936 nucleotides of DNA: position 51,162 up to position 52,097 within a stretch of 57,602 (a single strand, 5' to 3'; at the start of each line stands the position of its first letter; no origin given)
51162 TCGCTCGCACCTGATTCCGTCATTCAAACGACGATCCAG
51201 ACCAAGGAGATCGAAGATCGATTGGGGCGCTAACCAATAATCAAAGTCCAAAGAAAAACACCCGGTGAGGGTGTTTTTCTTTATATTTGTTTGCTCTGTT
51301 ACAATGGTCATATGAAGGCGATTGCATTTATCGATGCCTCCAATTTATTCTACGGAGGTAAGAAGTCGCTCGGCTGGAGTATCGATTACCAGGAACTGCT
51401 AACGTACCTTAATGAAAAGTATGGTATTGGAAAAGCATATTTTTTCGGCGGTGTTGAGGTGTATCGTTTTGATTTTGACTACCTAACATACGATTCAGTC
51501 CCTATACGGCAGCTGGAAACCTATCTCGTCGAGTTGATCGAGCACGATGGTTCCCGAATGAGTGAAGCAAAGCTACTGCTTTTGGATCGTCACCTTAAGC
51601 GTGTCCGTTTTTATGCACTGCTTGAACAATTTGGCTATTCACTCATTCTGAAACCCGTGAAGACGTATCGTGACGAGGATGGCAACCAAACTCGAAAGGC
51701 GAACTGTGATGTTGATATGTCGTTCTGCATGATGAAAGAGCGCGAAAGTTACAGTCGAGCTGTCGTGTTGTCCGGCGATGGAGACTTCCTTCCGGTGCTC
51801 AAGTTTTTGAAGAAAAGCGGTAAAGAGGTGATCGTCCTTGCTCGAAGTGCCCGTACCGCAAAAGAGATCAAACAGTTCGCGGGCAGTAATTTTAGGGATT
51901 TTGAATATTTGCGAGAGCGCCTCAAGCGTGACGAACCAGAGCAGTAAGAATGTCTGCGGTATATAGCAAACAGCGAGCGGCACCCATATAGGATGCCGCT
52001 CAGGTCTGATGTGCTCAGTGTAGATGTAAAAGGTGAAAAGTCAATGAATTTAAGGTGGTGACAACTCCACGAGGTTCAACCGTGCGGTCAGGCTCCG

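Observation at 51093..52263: Low-GC NYN-nuclease gene bracketed by two copies of the ppsA 3' end that differ only synonymously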

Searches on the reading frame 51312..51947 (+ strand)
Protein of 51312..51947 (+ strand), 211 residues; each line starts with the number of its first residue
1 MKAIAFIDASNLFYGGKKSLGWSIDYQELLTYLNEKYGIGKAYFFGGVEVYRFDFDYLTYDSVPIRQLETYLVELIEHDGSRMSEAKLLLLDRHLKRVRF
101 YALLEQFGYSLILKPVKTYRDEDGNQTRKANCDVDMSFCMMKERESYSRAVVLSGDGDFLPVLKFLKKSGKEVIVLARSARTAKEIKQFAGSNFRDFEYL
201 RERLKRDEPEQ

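Call 6: search_protein_families(library=pfam, proteins=[window:51312-51947:+], max_evalue=0.01)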
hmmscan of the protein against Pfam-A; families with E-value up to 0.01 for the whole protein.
window:51312-51947:+ (211 aa): 1 family
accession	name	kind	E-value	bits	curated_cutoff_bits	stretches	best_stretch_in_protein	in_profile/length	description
PF01936.24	NYN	-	2.3e-17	64.3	24.2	1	6-190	5-138/145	NYN domain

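Call 9: find_encoding_contigs(protein=window:51312-51947:+, flank=10000, max_places=10)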
Protein window:51312-51947:+ (211 aa): 3 contigs read that carry it; 2 places shown.
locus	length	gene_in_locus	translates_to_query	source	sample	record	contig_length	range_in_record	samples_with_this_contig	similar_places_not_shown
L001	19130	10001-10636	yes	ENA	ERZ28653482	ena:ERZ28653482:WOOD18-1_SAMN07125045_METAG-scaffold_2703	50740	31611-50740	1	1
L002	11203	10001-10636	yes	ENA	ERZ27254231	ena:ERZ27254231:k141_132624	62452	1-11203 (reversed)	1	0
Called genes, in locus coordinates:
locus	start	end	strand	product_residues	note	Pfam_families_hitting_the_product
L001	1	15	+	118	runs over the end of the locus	-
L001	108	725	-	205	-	-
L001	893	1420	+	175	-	-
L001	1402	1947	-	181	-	PF00578:AhpC-TSA, PF08534:Redoxin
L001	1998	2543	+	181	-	PF04203:Sortase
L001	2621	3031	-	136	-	-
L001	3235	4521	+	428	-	PF03952:Enolase_N, PF00113:Enolase_C, PF13378:MR_MLE_C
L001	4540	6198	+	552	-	PF00389:2-Hacid_dh, PF02826:2-Hacid_dh_C, PF00300:His_Phos_1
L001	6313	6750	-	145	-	-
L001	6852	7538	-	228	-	PF00406:ADK, PF13207:AAA_17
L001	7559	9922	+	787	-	PF01326:PPDK_N, PF00391:PEP-utilizers, PF02896:PEP-utilizers_C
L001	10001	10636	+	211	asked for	PF01936:NYN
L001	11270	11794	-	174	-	-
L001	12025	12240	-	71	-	-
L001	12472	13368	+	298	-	-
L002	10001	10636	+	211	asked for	PF01936:NYN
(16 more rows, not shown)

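Call 16: find_homologous_proteins(query=window:51312-51947:+, max_evalue=0.001)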
Query window:51312-51947:+ (211 aa): 2857 proteins with E <= 0.001 among 3136 candidates; the best 120 are listed.
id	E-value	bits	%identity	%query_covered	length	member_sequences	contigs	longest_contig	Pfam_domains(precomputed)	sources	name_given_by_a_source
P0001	6.7e-135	465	100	100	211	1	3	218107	PF01936.25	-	-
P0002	1.2e-103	363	76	100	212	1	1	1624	PF01936.25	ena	-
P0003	9.3e-103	360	78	100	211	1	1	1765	PF01936.25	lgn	-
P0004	2.2e-102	359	75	99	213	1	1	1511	PF01936.25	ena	-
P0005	8.0e-102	357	75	99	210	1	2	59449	PF01936.25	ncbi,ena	-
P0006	1.3e-100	353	77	99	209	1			PF01936.25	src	-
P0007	6.8e-100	351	75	100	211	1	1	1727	PF01936.25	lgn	-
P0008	2.2e-99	349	74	100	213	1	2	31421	PF01936.25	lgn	-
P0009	5.1e-99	348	73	100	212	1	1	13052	PF01936.25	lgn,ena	-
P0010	1.6e-98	347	73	100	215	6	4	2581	PF01936.25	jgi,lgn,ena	-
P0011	1.8e-98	346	74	100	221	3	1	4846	PF01936.25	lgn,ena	-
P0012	3.3e-96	339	71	100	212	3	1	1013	PF01936.25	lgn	-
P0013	7.2e-96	338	71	100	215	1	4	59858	PF01936.25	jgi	jgi:uncharacterized LabA/DUF88 family protein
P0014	1.3e-95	337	71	100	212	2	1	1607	PF01936.25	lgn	-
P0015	1.3e-95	337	72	100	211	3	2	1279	PF01936.25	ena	-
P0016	2.0e-95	336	70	100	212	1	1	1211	PF01936.25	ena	-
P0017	2.4e-95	336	72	100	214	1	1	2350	PF01936.25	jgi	-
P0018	4.9e-95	335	72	100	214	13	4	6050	PF01936.25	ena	-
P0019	7.5e-95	335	72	100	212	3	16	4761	PF01936.25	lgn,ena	-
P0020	1.0e-94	334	70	99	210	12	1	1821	PF01936.25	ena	-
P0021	1.1e-94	334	72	100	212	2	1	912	PF01936.25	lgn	-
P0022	2.0e-94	333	68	100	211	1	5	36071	PF01936.25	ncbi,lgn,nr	ncbi:MAG: NYN domain-containing protein [Candidatus Pacebacteria bacterium]|nr:NYN domain-containing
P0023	3.2e-94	333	72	99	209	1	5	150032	PF01936.25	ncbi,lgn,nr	ncbi:NYN domain-containing protein [Candidatus Kaiserbacteria bacterium]|nr:NYN domain-containing pr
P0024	5.9e-94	332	71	98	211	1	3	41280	PF01936.25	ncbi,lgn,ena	-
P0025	1.2e-93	331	70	93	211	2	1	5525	PF01936.25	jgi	jgi:uncharacterized LabA/DUF88 family protein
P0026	1.7e-93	330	70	99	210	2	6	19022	PF01936.25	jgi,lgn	-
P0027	2.2e-93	330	71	100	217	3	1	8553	PF01936.25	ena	-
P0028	2.4e-93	330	70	100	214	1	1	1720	PF01936.25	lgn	-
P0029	2.9e-93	329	70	100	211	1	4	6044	PF01936.25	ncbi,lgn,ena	-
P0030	3.4e-93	329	70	100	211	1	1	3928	PF01936.25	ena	-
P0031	4.2e-93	329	71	98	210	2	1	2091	PF01936.25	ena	-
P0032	9.2e-93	328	71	100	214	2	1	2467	PF01936.25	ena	-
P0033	1.0e-92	328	71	100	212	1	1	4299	PF01936.25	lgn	-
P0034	2.0e-92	327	68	100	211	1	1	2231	PF01936.25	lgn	-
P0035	3.2e-92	326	71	100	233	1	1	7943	PF01936.25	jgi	-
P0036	8.1e-92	325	69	99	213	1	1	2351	PF01936.25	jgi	jgi:uncharacterized LabA/DUF88 family protein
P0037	8.7e-92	325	71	100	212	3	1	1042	PF01936.25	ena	-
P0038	1.7e-91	324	69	100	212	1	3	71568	PF01936.25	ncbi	-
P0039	2.3e-91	323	67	100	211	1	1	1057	PF01936.25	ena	-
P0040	2.8e-91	323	68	100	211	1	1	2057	PF01936.25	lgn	-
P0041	6.4e-91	322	69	99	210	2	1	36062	PF01936.25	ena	-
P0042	1.1e-90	321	67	100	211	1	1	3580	PF01936.25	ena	-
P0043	1.2e-90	321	66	100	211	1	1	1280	PF01936.25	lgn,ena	-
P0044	2.2e-90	320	67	99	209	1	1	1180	PF01936.25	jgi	jgi:uncharacterized LabA/DUF88 family protein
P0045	2.5e-90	320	69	100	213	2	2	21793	PF01936.25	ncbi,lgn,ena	-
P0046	3.2e-90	320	67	99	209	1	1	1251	PF01936.25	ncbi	-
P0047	5.3e-90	319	66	100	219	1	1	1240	PF01936.25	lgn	-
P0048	5.5e-90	319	69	99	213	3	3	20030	PF01936.25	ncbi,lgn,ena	-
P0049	6.9e-90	318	68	99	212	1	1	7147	PF01936.25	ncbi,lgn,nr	ncbi:MAG: NYN domain-containing protein [Candidatus Kaiserbacteria bacterium]|nr:NYN domain-containi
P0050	7.6e-90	318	68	100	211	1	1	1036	PF01936.25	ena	-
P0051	7.7e-90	318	67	100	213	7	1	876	PF01936.25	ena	-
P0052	9.0e-90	318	68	99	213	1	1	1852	PF01936.25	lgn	-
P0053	9.7e-90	318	66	98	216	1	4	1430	PF01936.25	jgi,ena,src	-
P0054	1.0e-89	318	66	100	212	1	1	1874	PF01936.25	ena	-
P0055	1.3e-89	318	68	99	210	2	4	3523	PF01936.25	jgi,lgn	jgi:uncharacterized LabA/DUF88 family protein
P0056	3.4e-89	316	67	94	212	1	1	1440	PF01936.25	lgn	-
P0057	4.4e-89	316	68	100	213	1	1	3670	PF01936.25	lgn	-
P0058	4.9e-89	316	66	99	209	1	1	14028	PF01936.25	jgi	jgi:uncharacterized LabA/DUF88 family protein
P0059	4.9e-89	316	67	97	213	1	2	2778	PF01936.25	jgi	-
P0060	7.3e-89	315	67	100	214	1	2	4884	PF01936.25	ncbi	-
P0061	7.5e-89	315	67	99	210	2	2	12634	PF01936.25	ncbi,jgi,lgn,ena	-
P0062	8.6e-89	315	69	98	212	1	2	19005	PF01936.25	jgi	jgi:uncharacterized LabA/DUF88 family protein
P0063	9.5e-89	315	68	97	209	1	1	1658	PF01936.25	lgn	-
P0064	1.4e-88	314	64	100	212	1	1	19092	PF01936.25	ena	-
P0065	1.5e-88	314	66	99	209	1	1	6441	PF01936.25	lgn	-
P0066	1.7e-88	314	65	97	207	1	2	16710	PF01936.25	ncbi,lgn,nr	ncbi:MAG: NYN domain-containing protein [bacterium]|nr:NYN domain-containing protein [bacterium]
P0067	1.9e-88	314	66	100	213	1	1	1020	PF01936.25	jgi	-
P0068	1.9e-88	314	67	99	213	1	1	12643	PF01936.25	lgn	-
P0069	2.0e-88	314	67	98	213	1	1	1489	PF01936.25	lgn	-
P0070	2.1e-88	314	66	97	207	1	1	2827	PF01936.25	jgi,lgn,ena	-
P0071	2.4e-88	313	66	97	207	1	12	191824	PF01936.25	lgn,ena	-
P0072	3.1e-88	313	66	99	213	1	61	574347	PF01936.25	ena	-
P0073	3.5e-88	313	66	99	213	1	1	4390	PF01936.25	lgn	-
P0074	4.0e-88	313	67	99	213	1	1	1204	PF01936.25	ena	-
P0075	5.2e-88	312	64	100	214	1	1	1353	PF01936.25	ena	-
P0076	6.2e-88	312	66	99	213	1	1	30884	PF01936.25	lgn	-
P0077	6.2e-88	312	67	99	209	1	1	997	PF01936.25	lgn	-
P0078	7.0e-88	312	68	98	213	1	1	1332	PF01936.25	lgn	-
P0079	7.9e-88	312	67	99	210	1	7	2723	PF01936.25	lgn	-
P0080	8.9e-88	312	66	99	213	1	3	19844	PF01936.25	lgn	-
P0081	8.9e-88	312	66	99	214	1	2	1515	PF01936.25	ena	-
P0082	9.2e-88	311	66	99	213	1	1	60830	PF01936.25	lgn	-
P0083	9.3e-88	311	65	97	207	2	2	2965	PF01936.25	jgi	-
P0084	9.8e-88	311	66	99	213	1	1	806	PF01936.25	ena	-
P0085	1.0e-87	311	65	100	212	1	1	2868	PF01936.25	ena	-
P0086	1.0e-87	311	64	100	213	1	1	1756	PF01936.25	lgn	-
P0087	1.0e-87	311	66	99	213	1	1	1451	PF01936.25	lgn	-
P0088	1.1e-87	311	67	98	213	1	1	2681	PF01936.25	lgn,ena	-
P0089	1.1e-87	311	66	99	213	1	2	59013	PF01936.25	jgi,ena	-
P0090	1.2e-87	311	65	100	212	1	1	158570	PF01936.25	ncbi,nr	ncbi:NYN domain-containing protein [Candidatus Kaiserbacteria bacterium]|nr:NYN domain-containing pr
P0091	1.2e-87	311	65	98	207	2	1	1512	PF01936.25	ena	-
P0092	1.7e-87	311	66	99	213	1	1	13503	PF01936.25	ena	-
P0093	1.8e-87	311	67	97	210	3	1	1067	PF01936.25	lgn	-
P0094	2.0e-87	310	65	99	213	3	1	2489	PF01936.25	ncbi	-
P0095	2.2e-87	310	65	100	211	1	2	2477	PF01936.25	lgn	-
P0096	2.3e-87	310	66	99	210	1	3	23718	PF01936.25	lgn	-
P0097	2.4e-87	310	67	99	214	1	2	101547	PF01936.25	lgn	-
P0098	2.7e-87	310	66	99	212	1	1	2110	PF01936.25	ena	-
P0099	2.9e-87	310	66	99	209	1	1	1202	PF01936.25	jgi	jgi:uncharacterized LabA/DUF88 family protein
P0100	2.9e-87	310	66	98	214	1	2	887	PF01936.25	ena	-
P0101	3.6e-87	310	65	100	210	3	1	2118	PF01936.25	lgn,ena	-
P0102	3.8e-87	309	67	100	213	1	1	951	PF01936.25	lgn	-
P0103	3.8e-87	309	67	100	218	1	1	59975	PF01936.25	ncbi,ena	-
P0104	4.2e-87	309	62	98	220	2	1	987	PF01936.25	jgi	jgi:uncharacterized LabA/DUF88 family protein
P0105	4.7e-87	309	63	100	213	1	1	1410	PF01936.25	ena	-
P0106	4.7e-87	309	64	99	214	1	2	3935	PF01936.25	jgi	jgi:uncharacterized LabA/DUF88 family protein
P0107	5.3e-87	309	65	98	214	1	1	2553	PF01936.25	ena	-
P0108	5.8e-87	309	64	100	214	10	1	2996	PF01936.25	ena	-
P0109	6.0e-87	309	65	97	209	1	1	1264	PF01936.25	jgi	-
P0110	6.2e-87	309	64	100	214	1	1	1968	PF01936.25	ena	-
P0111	6.3e-87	309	65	100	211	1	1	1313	PF01936.25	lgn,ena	-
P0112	7.2e-87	309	65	99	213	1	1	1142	PF01936.25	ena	-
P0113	7.8e-87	308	65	100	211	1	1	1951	PF01936.25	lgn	-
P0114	7.9e-87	308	66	96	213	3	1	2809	PF01936.25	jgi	jgi:uncharacterized LabA/DUF88 family protein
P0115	8.3e-87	308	65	97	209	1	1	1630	PF01936.25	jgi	-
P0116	8.9e-87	308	67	100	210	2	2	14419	PF01936.25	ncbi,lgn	ncbi:MAG: NYN domain-containing protein [Minisyncoccia bacterium]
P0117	8.9e-87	308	66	97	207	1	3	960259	PF01936.25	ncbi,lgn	ncbi:MAG: NYN domain-containing protein [bacterium]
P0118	9.0e-87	308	64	97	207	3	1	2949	PF01936.25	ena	-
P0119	1.0e-86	308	64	100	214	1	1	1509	PF01936.25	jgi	-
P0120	1.1e-86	308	66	99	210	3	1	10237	PF01936.25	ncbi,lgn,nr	ncbi:NYN domain-containing protein [Candidatus Kaiserbacteria bacterium]|nr:NYN domain-containing pr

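Call 20: find_encoding_contigs(protein=P0005, flank=6000, max_places=4)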
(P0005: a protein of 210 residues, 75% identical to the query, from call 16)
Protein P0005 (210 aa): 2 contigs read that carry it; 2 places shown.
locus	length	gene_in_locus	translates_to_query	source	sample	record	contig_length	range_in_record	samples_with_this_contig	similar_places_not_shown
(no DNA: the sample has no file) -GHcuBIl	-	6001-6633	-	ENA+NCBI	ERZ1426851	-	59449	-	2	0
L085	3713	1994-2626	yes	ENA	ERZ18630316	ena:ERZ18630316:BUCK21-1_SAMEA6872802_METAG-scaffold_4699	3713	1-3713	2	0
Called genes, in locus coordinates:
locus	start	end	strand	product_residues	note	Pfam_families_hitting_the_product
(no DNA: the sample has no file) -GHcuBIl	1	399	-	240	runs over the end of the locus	PF01797:Y1_Tnp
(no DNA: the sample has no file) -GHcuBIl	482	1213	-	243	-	PF07719:TPR_2 (faint), PF13432:TPR_16 (faint), PF14559:TPR_19 (faint), PF13431:TPR_17 (faint)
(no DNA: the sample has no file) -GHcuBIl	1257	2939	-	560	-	PF01946:Thi4 (weak), PF01266:DAO (faint), PF01494:FAD_binding_3 (faint), PF01593:Amino_oxidase, PF07992:Pyr_redox_2 (faint), PF13450:NAD_binding_8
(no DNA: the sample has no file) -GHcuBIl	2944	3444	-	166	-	-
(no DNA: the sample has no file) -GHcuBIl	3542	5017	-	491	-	PF13231:PMT_2 (weak)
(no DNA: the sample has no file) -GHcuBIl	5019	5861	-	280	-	PF01467:CTP_transf_like, PF01050:MannoseP_isomer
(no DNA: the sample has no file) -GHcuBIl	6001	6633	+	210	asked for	PF01936:NYN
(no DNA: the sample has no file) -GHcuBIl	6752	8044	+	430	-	PF01943:Polysacc_synt (weak)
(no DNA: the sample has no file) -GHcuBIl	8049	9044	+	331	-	-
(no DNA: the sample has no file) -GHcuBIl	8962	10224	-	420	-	PF20706:GT4-conflict (faint), PF13439:Glyco_transf_4, PF13477:Glyco_trans_4_2, PF13579:Glyco_trans_4_4, PF00534:Glycos_transf_1, PF13692:Glyco_trans_1_4, PF13524:Glyco_trans_1_2 (weak)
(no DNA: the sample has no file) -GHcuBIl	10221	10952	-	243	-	PF01522:Polysacc_deac_1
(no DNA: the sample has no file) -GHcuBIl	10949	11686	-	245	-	PF13489:Methyltransf_23 (weak), PF08241:Methyltransf_11, PF13649:Methyltransf_25 (weak), PF01209:Ubie_methyltran (weak)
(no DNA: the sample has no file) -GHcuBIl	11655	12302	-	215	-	PF13489:Methyltransf_23, PF08241:Methyltransf_11, PF08242:Methyltransf_12, PF13649:Methyltransf_25, PF13847:Methyltransf_31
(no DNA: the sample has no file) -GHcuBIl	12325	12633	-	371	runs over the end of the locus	PF13439:Glyco_transf_4, PF13579:Glyco_trans_4_4, PF00534:Glycos_transf_1, PF13692:Glyco_trans_1_4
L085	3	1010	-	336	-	?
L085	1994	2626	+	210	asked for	PF01936:NYN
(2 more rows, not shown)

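Call 21: find_encoding_contigs(protein=P0008, flank=6000, max_places=4)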
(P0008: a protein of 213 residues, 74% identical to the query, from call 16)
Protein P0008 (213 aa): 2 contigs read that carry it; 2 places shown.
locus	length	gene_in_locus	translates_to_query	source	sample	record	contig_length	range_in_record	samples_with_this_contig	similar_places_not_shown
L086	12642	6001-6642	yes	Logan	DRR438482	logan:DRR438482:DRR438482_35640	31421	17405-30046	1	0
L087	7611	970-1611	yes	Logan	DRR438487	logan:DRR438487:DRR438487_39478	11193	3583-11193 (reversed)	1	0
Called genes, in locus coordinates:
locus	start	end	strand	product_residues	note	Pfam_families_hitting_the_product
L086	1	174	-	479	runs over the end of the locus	PF03951:Gln-synt_N, PF00120:Gln-synt_C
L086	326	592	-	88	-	-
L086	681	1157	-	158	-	PF08002:DUF1697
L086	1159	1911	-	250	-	PF01209:Ubie_methyltran, PF02353:CMAS (weak), PF13489:Methyltransf_23, PF13649:Methyltransf_25, PF13847:Methyltransf_31, PF08241:Methyltransf_11, PF08242:Methyltransf_12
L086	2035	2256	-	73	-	-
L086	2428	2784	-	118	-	-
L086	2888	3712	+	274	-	PF05675:DUF817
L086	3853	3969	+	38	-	-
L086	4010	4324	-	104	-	-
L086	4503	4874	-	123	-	-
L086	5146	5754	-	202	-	-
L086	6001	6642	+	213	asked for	PF01936:NYN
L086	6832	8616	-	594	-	-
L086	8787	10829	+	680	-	-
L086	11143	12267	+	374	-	-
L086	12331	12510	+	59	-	PF12728:HTH_17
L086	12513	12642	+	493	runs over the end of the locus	PF00239:Resolvase, PF07508:Recombinase, PF13408:Zn_ribbon_recom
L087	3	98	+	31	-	?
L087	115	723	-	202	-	-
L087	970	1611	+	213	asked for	PF01936:NYN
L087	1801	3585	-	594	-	-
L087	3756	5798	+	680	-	-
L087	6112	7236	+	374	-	-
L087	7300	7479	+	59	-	PF12728:HTH_17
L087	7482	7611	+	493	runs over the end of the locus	PF00239:Resolvase, PF07508:Recombinase, PF13408:Zn_ribbon_recom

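Call 22: find_encoding_contigs(protein=P0013, flank=6000, max_places=4)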
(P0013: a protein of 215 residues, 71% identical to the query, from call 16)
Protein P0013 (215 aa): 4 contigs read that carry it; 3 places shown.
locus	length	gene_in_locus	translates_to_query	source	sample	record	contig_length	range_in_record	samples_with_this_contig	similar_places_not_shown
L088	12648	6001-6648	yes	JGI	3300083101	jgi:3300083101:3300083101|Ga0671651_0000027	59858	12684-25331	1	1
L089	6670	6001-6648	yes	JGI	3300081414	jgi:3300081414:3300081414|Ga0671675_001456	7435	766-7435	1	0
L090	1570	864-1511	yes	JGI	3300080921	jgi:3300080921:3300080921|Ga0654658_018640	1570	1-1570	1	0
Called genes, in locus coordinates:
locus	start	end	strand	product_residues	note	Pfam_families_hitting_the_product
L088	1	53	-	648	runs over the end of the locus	PF08206:OB_RNB, PF17849:OB_Dis3 (weak), PF17876:CSD2, PF00773:RNB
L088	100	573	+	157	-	PF00886:Ribosomal_S16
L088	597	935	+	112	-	PF13083:KH_KhpA-B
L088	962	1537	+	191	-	PF03575:Peptidase_S51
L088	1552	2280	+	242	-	PF01746:tRNA_m1G_MT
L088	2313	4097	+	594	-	PF08439:Peptidase_M3_N, PF01432:Peptidase_M3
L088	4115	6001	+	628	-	PF01411:tRNA-synt_2c, PF07973:tRNA_SAD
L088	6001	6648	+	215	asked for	PF01936:NYN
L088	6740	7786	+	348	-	-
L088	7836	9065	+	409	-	-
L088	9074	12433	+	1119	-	PF00133:tRNA-synt_1, PF09334:tRNA-synt_1g, PF00300:His_Phos_1, PF00133:tRNA-synt_1, PF09334:tRNA-synt_1g, PF08264:Anticodon_1, PF19302:DUF5915 (faint)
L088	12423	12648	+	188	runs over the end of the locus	PF11967:RecO_N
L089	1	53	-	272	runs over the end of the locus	?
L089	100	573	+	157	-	PF00886:Ribosomal_S16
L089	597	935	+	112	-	PF13083:KH_KhpA-B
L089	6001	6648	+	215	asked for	PF01936:NYN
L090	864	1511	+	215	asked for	PF01936:NYN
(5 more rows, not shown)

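Call 28: find_related_loci(query=window:51312-51947:+, collection=metagenome_contigs, flank=4000)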
Query window:51312-51947:+ (211 aa) in metagenome_contigs; peptide patterns used: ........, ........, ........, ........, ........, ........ (x = any residue, [..] = any of these).
260 stretches matched a pattern; 143 encode a relative of the query (tblastn E <= 1e-3); the best 80 are kept; 80 distinct loci.
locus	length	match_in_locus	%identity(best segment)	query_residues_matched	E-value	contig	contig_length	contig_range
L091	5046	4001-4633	73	1-211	7e-105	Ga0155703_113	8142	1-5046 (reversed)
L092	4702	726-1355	74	1-210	3e-104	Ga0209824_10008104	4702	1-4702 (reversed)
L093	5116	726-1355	74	1-210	4e-104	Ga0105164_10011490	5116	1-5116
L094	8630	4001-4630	72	1-210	6e-101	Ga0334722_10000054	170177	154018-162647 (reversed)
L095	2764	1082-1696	66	1-205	1e-96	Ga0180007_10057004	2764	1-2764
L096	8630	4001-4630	67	1-210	9e-94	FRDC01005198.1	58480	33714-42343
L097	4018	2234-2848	64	1-205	7e-94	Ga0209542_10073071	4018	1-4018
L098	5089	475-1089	64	1-205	2e-91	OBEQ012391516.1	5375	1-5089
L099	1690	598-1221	63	1-208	2e-96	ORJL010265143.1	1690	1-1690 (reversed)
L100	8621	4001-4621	65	1-207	1e-90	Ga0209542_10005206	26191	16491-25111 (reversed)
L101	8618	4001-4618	65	1-206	1e-90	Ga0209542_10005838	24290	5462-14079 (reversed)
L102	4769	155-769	64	1-205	1e-90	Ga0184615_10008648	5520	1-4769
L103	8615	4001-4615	65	1-205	1e-90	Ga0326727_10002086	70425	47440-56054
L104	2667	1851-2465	65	1-205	1e-92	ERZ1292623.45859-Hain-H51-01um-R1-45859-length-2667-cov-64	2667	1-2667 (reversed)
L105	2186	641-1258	64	1-206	6e-94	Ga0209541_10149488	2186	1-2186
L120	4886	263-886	64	1-208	7e-89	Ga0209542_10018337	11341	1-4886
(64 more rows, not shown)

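Call 43: search_protein_families(library=padloc, proteins=[window:51312-51947:+], max_evalue=0.1)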
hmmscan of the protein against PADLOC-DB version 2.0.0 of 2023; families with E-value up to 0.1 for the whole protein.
window:51312-51947:+ (211 aa): 3 families
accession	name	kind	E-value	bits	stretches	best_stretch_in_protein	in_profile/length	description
PDLC01154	NYN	-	3.8e-11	40.9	1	98-190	201-289/310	"LabA-like protein, NYN family nuclease"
PDLC04163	HEC-09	-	6.1e-06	24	1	130-194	104-172/203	-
PDLC03345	MTase_II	-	0.021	11.1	1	44-152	433-543/581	Type II methyltransferase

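Call 44: search_protein_families(library=ncbifam, proteins=[window:51312-51947:+], max_evalue=0.1)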
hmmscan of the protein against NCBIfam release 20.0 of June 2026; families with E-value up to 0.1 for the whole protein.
window:51312-51947:+ (211 aa): 1 family
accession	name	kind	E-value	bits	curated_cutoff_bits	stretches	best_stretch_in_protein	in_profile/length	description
NF001316.0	PRK00258.2-5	equivalog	0.084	12.1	247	0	116-189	83-155/263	shikimate dehydrogenase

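Call 45: search_protein_families(library=phrogs, proteins=[window:51312-51947:+], max_evalue=0.1)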
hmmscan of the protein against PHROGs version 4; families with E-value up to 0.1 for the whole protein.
window:51312-51947:+ (211 aa): 2 families
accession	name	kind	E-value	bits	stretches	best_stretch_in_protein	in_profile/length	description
phrog_7929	-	unknown function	0.01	16.6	0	130-174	112-158/210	-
phrog_5783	-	unknown function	0.023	15.2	1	147-186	171-210/246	-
